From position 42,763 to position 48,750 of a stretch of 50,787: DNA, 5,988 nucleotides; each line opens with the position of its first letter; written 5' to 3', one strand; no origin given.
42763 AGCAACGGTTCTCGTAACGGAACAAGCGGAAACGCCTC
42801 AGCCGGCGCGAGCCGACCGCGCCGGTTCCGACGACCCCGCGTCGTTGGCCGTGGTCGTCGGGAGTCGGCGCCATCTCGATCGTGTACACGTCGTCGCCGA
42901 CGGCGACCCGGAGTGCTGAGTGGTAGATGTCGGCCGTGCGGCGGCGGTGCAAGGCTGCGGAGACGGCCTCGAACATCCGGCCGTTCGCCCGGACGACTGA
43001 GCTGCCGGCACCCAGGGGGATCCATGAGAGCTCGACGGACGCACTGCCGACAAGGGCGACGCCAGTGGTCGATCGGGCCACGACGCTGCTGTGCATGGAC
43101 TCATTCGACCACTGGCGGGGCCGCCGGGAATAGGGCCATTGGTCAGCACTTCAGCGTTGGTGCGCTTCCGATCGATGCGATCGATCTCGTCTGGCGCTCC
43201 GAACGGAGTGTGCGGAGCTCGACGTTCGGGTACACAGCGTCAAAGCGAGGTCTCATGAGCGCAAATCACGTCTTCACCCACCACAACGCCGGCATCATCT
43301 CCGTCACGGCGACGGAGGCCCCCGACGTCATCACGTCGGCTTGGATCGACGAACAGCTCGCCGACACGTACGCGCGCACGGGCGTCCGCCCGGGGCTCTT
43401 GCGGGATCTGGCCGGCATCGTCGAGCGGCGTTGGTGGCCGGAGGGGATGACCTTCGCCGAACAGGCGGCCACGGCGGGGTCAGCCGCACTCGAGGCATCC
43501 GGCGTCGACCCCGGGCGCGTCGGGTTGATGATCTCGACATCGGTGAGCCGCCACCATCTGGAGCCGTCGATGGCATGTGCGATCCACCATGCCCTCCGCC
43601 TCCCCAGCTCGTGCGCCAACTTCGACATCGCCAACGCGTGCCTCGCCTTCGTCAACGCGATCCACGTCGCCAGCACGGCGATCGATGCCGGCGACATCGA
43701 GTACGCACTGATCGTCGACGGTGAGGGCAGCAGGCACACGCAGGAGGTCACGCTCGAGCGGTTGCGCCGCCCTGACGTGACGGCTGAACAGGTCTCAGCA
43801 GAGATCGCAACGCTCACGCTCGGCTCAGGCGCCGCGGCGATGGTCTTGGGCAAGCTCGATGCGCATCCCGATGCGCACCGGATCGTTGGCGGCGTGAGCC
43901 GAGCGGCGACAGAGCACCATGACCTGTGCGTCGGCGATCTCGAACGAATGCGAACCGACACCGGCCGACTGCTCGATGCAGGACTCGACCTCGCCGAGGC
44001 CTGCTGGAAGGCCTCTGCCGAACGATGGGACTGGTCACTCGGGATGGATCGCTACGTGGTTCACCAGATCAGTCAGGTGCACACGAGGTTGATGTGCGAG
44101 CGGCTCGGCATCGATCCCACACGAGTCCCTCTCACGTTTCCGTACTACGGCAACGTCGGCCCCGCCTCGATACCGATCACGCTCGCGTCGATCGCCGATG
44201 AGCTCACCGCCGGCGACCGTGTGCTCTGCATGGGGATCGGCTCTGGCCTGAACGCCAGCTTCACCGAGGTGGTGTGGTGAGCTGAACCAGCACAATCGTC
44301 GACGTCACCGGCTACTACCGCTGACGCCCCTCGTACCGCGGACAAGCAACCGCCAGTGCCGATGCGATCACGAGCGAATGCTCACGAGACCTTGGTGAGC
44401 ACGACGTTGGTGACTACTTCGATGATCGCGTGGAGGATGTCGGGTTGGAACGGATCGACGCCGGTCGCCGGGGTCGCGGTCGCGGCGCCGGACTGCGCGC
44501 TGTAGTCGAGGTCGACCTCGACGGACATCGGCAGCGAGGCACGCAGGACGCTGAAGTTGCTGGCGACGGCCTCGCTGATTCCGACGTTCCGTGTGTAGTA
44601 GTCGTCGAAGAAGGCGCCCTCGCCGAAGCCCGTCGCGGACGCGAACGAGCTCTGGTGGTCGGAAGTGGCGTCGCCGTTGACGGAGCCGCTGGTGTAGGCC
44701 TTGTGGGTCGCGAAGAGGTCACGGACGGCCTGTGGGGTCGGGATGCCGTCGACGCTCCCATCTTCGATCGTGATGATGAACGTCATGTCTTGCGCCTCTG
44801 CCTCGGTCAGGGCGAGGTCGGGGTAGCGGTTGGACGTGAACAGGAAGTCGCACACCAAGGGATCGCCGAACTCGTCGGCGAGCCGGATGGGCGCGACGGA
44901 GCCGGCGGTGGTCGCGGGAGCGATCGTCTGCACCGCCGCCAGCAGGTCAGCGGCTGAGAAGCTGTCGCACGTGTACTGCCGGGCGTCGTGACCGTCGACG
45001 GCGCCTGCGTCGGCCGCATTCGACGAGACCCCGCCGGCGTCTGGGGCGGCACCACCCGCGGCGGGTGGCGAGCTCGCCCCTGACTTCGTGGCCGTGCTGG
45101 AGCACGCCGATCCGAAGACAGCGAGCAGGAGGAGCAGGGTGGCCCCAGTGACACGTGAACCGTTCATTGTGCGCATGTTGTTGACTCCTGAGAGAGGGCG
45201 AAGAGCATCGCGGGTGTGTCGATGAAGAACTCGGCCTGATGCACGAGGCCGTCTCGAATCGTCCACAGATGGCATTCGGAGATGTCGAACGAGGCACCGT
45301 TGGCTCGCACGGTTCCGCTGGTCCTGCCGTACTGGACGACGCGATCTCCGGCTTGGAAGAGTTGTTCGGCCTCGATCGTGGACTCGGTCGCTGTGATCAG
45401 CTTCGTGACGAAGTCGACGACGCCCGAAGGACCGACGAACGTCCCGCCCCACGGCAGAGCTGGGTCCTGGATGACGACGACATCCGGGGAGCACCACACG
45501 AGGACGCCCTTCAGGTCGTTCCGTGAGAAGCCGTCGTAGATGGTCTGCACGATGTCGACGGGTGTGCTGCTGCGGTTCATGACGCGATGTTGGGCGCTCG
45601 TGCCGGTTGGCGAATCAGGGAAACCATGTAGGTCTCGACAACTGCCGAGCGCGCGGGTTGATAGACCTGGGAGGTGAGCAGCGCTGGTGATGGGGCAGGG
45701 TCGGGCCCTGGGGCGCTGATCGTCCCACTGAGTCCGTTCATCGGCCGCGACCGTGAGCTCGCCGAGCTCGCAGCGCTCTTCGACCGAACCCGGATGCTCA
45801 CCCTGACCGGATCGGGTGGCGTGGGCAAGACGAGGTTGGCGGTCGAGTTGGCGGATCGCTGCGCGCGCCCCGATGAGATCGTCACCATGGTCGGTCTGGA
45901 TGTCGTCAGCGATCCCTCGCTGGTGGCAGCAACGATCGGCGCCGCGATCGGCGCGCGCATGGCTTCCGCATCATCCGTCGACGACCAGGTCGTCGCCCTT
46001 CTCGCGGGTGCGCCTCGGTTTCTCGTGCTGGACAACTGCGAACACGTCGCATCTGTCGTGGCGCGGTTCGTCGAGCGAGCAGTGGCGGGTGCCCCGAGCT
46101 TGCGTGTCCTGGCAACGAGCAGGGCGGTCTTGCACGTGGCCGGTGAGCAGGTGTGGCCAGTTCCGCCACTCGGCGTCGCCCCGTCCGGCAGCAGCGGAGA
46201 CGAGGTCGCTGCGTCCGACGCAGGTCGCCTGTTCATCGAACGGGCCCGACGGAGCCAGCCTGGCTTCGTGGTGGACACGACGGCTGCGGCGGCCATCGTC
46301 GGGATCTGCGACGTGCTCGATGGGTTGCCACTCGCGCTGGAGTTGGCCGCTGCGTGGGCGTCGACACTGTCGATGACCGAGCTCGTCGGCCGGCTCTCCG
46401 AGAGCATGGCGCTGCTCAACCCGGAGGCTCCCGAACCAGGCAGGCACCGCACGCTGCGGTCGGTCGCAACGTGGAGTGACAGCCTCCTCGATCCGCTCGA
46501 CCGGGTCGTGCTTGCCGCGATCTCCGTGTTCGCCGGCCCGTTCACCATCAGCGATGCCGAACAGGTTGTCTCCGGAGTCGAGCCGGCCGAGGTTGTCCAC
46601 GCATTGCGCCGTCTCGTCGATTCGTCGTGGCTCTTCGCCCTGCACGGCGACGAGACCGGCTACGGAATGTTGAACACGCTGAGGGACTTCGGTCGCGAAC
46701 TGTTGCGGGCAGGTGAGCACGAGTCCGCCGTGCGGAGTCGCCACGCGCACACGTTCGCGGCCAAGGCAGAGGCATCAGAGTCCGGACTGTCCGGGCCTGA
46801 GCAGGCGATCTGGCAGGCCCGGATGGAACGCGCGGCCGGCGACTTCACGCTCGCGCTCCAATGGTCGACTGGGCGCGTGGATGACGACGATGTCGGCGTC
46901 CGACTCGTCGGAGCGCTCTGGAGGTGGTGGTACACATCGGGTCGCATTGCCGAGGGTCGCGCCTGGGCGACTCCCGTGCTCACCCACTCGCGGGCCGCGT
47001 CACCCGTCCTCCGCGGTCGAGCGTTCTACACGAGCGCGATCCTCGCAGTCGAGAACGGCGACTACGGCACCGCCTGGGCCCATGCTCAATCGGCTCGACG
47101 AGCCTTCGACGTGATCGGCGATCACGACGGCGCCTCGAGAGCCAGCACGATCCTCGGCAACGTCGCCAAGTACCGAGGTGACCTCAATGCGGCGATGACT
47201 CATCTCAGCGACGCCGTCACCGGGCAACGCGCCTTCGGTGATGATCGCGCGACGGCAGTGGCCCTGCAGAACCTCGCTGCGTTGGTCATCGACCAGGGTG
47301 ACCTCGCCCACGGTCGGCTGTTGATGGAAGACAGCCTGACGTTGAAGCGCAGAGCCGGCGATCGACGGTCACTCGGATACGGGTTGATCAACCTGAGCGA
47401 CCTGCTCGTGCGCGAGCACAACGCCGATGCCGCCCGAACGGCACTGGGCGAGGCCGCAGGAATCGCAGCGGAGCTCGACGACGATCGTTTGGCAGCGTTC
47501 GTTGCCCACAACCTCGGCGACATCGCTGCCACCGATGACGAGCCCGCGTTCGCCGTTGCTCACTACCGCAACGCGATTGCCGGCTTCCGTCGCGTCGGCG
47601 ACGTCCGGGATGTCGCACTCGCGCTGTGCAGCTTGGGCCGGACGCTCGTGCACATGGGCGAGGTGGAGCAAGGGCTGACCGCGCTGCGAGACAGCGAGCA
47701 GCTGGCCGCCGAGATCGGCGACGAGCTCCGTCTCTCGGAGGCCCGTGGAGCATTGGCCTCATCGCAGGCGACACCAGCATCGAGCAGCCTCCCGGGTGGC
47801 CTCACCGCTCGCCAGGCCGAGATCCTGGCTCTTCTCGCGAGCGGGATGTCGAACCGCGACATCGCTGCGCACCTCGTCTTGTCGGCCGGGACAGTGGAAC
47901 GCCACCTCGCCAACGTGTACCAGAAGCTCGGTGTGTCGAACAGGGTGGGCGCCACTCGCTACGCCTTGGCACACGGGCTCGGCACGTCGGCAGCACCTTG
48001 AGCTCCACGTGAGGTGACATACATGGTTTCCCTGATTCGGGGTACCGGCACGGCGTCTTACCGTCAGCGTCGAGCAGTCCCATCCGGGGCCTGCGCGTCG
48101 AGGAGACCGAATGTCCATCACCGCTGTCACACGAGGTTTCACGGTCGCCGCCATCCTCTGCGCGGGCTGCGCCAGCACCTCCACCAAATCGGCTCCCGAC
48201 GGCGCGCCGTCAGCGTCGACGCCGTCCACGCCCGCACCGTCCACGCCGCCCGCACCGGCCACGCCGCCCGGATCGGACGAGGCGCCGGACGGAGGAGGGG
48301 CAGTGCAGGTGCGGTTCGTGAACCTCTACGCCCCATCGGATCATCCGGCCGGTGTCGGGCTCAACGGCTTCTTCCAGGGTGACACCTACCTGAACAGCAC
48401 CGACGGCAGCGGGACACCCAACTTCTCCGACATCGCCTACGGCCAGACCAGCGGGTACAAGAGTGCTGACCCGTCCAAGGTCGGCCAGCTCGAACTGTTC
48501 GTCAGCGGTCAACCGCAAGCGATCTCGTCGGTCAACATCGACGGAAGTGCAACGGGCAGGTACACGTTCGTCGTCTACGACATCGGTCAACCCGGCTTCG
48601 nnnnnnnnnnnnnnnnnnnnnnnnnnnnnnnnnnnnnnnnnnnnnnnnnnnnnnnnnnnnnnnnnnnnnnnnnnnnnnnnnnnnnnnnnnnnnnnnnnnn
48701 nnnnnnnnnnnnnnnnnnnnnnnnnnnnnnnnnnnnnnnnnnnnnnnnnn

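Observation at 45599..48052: Exact 20-nt (plus 9-nt) inverted copies of one cis element bracket the LAL/LuxR regulator and face two lipoprotein operons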

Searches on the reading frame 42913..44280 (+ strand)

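Call 7: search_protein_families(library=pfam, proteins=[window:42913-44280:+], max_evalue=0.01)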
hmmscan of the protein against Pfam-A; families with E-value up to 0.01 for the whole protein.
window:42913-44280:+ (455 aa): 3 families
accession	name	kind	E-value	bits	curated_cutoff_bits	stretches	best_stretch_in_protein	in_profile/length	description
PF08541.16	ACP_syn_III_C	-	1.3e-14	54.6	26.6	1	378-448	11-83/90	3-Oxoacyl-[acyl-carrier-protein (ACP)] synthase III C terminal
PF08545.16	ACP_syn_III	-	3e-07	30.7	24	1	237-271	1-35/80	3-Oxoacyl-[acyl-carrier-protein (ACP)] synthase III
PF00108.29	Thiolase_N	-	3.3e-06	27.1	26.4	1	182-274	24-116/260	Thiolase, N-terminal domain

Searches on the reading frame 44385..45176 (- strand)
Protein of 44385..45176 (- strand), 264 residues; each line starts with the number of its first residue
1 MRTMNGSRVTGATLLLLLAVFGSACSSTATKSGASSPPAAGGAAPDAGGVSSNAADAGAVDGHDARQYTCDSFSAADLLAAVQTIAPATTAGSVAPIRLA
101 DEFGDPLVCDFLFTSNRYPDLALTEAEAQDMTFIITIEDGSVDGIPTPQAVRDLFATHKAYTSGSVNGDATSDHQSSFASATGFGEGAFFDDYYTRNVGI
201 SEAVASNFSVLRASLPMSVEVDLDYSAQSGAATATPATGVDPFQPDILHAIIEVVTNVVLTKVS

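Call 25: search_protein_families(library=pfam, proteins=[window:44385-45176:-], max_evalue=0.01)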
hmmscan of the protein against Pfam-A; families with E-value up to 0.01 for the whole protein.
seq(264 aa): 0 families
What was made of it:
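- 44382..45176 (-): Target gene 2, second gene of the SnoaL operon: a putative lipoprotein of 264 aa (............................). Its start overlaps the SnoaL stop by 13 nt. No Pfam hit (call 25).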

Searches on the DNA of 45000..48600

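Call 22: search_rna_families(source=window, start=45000, end=48600, threshold=evalue, max_evalue=1)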
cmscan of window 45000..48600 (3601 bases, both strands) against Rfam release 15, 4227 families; matches with E-value up to 1: 0.
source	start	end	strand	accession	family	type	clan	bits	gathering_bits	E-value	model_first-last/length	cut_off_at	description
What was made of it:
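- On Known RNA families (Rfam 15): No match at E <= 1 in 45000-48600 on either strand (call 22).
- There is no Rfam match at E <= 1 (call 22).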

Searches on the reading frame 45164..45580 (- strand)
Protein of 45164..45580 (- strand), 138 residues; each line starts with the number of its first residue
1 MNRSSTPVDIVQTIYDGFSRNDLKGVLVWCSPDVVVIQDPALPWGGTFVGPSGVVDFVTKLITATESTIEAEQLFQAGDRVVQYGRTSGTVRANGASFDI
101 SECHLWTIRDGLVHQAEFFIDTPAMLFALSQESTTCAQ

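Call 7: search_protein_families(library=pfam, proteins=[window:45164-45580:-], max_evalue=0.01)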
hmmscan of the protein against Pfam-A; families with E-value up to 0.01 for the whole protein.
window:45164-45580:- (138 aa): 3 families
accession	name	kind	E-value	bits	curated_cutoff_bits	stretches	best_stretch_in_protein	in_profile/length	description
PF12680.13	SnoaL_2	-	2.3e-13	51.1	27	1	11-113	1-99/102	SnoaL-like domain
PF07366.18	SnoaL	-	2.5e-08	34.2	28.4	1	10-124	3-121/126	SnoaL-like polyketide cyclase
PF14534.12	DUF4440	-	0.0033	18.3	25.2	1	10-106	4-96/107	Domain of unknown function (DUF4440)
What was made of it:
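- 45164..45580 (-): Target gene 1: a SnoaL-like (NTF2-fold) protein of 138 aa. Pfam SnoaL_2, E = 2.3e-13 (call 7).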

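Call 26: search_protein_families(library=ncbifam, proteins=[window:45164-45580:-], max_evalue=0.001)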
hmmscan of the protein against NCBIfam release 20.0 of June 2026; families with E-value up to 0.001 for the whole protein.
window:45164-45580:- (138 aa): 0 families

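Call 51: search_protein_families(library=padloc, proteins=[window:45164-45580:-], max_evalue=0.001)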
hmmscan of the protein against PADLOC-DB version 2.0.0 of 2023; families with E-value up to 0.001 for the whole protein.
window:45164-45580:- (138 aa): 0 families
